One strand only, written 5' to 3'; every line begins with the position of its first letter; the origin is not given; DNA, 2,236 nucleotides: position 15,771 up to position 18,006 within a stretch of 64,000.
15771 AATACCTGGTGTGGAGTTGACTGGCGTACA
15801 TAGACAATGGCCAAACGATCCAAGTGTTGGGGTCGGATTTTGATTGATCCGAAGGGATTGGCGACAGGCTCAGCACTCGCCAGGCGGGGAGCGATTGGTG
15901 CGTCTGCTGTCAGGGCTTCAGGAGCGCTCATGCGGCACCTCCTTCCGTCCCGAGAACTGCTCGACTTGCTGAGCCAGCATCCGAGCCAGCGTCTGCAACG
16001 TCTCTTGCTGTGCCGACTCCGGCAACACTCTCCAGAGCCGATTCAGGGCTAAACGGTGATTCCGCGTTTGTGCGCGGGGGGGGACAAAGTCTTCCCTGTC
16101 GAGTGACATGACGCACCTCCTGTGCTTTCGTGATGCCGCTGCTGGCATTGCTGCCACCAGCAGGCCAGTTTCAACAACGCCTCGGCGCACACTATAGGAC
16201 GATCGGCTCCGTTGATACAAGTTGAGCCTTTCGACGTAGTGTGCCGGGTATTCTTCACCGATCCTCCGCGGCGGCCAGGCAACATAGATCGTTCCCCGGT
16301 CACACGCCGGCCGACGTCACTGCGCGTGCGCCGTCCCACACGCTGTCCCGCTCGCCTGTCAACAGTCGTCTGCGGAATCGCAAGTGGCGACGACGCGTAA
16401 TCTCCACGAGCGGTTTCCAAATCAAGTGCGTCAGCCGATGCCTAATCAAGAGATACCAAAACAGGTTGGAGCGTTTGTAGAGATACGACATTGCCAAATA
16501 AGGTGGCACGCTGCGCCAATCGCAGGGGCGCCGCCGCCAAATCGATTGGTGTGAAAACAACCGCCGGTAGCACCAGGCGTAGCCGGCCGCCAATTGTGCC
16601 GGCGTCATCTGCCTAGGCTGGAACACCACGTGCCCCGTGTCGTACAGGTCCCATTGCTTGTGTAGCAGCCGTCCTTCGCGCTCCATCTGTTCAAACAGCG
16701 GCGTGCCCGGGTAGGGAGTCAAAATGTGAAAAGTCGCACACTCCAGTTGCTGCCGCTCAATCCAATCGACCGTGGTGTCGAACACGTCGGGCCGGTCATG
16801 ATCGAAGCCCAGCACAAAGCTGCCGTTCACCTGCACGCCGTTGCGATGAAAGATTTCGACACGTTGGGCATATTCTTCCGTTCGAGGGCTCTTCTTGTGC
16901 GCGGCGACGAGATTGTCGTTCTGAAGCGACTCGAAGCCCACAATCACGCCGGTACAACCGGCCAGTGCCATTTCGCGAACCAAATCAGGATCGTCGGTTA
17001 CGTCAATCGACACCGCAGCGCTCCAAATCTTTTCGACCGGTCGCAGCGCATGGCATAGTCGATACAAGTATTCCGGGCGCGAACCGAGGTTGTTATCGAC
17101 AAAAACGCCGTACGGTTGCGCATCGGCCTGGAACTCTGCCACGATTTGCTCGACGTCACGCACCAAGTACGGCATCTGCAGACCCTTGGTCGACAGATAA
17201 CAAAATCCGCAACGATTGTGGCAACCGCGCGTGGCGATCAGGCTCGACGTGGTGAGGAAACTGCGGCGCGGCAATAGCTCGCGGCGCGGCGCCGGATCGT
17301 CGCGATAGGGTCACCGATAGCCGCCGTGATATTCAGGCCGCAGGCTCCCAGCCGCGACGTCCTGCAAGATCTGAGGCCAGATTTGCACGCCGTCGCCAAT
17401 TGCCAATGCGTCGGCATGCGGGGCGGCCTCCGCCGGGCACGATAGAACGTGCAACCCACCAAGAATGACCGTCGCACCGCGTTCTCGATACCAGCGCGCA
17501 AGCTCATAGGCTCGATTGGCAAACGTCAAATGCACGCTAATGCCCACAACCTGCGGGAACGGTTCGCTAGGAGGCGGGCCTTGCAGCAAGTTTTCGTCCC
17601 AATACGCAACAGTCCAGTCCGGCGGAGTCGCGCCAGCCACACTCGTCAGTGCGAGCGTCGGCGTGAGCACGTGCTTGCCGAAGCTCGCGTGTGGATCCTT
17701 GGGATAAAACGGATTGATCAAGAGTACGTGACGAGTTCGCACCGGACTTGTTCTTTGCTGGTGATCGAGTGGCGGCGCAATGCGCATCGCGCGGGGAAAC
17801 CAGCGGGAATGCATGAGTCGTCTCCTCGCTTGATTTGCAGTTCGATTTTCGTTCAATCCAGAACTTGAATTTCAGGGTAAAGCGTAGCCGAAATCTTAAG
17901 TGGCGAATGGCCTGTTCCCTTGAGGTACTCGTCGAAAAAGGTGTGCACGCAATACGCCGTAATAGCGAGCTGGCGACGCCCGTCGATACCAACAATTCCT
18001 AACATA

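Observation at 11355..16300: Nested (Russian-doll) large serine recombinase mini-elements: a cargo-free LSR element sits inside the catalytic-domain codons of another LSR gene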

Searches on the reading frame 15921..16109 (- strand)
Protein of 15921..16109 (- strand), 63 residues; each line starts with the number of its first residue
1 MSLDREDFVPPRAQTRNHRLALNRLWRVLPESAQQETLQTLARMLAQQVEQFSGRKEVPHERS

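Call 45: search_protein_families(library=pfam, proteins=[window:15921-16109:-], max_evalue=0.1)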
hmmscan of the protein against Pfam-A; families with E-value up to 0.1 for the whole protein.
seq(63 aa): 0 families

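Call 49: search_protein_families(library=ncbifam, proteins=[window:15921-16109:-], max_evalue=0.01)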
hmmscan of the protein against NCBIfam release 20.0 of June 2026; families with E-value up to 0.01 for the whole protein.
seq(63 aa): 0 families

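Call 50: search_protein_families(library=phrogs, proteins=[window:15921-16109:-], max_evalue=0.01)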
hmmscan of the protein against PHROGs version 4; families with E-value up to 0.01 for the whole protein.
seq(63 aa): 0 families

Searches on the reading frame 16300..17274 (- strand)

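Call 45: search_protein_families(library=pfam, proteins=[window:16300-17274:-], max_evalue=0.1)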
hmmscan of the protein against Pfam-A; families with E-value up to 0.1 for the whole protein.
window:16300-17274:- (324 aa): 3 families
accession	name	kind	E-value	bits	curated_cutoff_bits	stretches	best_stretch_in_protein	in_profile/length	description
PF04055.27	Radical_SAM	-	3.3e-13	50.6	29.5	1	13-171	2-165/166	Radical SAM superfamily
PF13282.11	DUF4070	-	1.5e-05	25.5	22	1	191-248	1-57/144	Domain of unknown function (DUF4070)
PF19238.5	Radical_SAM_2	-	0.055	13.6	26.7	0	14-30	18-34/151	Radical SAM-like domain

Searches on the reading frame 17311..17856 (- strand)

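Call 45: search_protein_families(library=pfam, proteins=[window:17311-17856:-], max_evalue=0.1)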
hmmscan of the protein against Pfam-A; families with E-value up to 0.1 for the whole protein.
window:17311-17856:- (181 aa): 2 families
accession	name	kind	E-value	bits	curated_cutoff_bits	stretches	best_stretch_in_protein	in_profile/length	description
PF02310.24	B12-binding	-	0.0007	19.9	32.1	1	101-158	52-115/121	B12 binding domain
PF19864.5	Radical_SAM_N2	-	0.028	14.3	29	1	124-167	82-125/151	Radical SAM proteins, N-terminal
